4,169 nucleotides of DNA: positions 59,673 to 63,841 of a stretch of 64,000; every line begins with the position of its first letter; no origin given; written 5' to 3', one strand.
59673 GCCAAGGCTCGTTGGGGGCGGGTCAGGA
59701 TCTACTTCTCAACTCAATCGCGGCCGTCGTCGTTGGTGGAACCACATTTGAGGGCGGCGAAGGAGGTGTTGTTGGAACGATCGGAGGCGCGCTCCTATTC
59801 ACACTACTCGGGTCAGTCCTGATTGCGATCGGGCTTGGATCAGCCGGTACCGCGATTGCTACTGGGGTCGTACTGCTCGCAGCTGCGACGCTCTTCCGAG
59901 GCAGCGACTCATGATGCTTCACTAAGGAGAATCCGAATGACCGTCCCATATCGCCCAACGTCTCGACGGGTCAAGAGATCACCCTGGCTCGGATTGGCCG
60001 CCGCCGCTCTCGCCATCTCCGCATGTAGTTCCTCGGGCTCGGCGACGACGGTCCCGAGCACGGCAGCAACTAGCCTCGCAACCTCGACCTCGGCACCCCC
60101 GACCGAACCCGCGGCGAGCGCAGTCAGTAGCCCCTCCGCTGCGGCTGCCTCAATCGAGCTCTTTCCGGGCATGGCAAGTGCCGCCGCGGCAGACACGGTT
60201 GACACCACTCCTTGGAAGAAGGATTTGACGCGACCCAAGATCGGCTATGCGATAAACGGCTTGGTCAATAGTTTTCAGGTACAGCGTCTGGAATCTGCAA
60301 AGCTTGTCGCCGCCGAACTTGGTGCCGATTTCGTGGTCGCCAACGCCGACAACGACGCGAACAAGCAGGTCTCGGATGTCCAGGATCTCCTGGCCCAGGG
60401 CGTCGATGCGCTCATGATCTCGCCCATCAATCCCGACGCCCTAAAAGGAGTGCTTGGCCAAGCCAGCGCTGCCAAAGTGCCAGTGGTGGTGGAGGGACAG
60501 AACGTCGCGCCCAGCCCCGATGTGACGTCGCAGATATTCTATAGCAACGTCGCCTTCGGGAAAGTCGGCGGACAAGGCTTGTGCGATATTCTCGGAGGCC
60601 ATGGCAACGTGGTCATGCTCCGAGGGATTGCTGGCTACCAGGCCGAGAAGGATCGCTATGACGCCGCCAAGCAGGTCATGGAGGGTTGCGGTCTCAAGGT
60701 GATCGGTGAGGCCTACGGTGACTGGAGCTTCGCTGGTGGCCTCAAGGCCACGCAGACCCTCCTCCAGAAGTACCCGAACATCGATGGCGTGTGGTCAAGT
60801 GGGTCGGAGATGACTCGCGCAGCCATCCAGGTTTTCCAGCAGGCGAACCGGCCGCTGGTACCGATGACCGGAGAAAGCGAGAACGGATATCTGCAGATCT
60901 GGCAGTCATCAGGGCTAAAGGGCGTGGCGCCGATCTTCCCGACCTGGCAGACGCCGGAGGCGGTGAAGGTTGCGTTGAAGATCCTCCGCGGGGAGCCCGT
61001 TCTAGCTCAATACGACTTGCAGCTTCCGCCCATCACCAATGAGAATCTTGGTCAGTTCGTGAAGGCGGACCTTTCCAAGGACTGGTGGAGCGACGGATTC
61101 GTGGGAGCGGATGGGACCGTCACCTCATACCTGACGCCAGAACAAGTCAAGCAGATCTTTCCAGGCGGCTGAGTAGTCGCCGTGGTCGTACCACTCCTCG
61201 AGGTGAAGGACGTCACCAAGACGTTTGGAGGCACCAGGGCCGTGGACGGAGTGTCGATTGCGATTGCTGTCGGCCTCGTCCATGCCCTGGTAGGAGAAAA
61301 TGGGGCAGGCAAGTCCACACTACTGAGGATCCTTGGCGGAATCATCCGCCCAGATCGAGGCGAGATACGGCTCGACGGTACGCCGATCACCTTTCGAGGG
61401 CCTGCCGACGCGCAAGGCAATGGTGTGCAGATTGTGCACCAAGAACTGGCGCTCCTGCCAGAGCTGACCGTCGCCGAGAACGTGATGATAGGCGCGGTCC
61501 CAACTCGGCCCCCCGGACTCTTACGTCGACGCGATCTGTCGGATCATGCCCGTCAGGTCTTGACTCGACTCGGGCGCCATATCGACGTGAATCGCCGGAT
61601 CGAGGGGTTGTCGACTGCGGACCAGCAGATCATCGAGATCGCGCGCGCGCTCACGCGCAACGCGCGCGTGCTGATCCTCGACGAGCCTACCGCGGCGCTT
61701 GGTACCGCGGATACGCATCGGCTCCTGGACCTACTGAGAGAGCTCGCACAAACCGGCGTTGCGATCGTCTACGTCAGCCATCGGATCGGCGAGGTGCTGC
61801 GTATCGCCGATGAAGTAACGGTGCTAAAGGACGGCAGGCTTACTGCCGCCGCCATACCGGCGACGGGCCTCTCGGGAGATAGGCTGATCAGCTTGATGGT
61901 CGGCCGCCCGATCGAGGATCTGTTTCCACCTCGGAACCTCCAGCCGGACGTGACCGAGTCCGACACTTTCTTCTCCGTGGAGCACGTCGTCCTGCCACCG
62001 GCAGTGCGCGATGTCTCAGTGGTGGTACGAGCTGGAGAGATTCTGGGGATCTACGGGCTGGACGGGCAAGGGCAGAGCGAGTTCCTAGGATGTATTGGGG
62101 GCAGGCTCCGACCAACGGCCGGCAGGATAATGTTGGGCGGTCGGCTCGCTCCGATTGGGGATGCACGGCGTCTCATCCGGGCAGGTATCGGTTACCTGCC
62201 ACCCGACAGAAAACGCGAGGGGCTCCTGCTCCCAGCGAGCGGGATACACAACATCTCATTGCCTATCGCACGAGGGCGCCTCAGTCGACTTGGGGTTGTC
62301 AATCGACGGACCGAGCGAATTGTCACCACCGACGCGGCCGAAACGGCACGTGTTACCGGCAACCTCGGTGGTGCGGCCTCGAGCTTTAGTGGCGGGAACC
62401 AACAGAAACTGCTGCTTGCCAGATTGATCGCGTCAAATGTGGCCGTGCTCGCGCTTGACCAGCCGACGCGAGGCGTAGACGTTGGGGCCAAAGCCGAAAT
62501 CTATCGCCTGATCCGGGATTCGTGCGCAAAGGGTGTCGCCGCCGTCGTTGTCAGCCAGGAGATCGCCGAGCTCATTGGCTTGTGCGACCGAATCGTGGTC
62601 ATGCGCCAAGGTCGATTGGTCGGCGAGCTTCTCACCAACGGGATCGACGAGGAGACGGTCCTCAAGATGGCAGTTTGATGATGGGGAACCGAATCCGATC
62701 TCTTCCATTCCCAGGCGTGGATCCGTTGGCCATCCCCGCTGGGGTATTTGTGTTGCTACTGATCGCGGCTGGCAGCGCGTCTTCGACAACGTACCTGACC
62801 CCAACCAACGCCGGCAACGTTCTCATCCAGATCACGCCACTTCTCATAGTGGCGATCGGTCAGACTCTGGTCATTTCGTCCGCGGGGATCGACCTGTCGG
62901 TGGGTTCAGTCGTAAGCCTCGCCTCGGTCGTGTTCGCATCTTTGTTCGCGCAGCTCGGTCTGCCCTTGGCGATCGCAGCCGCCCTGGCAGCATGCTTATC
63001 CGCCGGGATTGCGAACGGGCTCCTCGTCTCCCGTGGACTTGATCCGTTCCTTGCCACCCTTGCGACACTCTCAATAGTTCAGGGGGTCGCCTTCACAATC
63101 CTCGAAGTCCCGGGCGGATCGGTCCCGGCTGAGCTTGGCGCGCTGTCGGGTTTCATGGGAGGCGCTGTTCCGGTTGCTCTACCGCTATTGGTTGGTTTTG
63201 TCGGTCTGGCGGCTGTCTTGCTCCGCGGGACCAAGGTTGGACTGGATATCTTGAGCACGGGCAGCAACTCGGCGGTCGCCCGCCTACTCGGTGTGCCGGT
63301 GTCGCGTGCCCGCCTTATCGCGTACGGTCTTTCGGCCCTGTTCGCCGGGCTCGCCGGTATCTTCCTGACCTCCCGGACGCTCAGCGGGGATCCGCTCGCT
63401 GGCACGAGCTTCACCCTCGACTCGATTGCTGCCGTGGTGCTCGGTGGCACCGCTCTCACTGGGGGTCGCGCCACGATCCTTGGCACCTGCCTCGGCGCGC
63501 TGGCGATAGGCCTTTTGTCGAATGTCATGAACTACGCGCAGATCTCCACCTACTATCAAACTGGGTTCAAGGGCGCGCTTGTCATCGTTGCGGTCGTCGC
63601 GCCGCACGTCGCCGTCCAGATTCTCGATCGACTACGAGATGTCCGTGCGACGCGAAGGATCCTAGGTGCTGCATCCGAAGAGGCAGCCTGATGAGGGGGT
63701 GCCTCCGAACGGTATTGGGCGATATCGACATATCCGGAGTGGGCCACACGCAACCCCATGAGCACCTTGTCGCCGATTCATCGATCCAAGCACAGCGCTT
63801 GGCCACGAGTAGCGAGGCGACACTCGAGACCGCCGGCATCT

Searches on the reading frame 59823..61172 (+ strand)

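Call 22: search_protein_families(library=pfam, proteins=[window:59823-61172:+], max_evalue=0.01)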
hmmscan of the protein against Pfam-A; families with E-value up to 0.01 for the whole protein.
window:59823-61172:+ (449 aa): 2 families
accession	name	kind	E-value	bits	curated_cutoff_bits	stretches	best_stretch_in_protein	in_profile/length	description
PF13407.12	Peripla_BP_4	-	4.2e-47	161.3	35.1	1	140-391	1-257/258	Periplasmic binding protein domain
PF00532.27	Peripla_BP_1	-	8.2e-06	25.9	22.2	1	145-365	9-226/281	Periplasmic binding proteins and sugar binding domain of LacI family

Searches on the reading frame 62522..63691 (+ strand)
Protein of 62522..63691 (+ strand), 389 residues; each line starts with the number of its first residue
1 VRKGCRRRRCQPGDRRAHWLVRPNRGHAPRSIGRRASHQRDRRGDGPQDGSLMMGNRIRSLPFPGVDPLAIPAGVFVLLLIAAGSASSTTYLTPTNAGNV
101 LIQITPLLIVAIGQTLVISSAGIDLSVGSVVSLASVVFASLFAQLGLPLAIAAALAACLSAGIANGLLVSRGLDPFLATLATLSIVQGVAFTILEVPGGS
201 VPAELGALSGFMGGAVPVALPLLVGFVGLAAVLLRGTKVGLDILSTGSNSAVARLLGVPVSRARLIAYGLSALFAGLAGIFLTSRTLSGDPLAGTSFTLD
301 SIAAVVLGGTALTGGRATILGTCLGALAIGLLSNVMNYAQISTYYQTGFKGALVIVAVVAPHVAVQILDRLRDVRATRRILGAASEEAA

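Call 22: search_protein_families(library=pfam, proteins=[window:62522-63691:+], max_evalue=0.01)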
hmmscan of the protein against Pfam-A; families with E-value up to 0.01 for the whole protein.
window:62522-63691:+ (389 aa): 1 family
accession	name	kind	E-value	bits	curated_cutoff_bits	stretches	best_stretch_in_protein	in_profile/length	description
PF02653.21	BPD_transp_2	-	3.3e-32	112.1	26.8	1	98-358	3-269/269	Branched-chain amino acid transport system / permease component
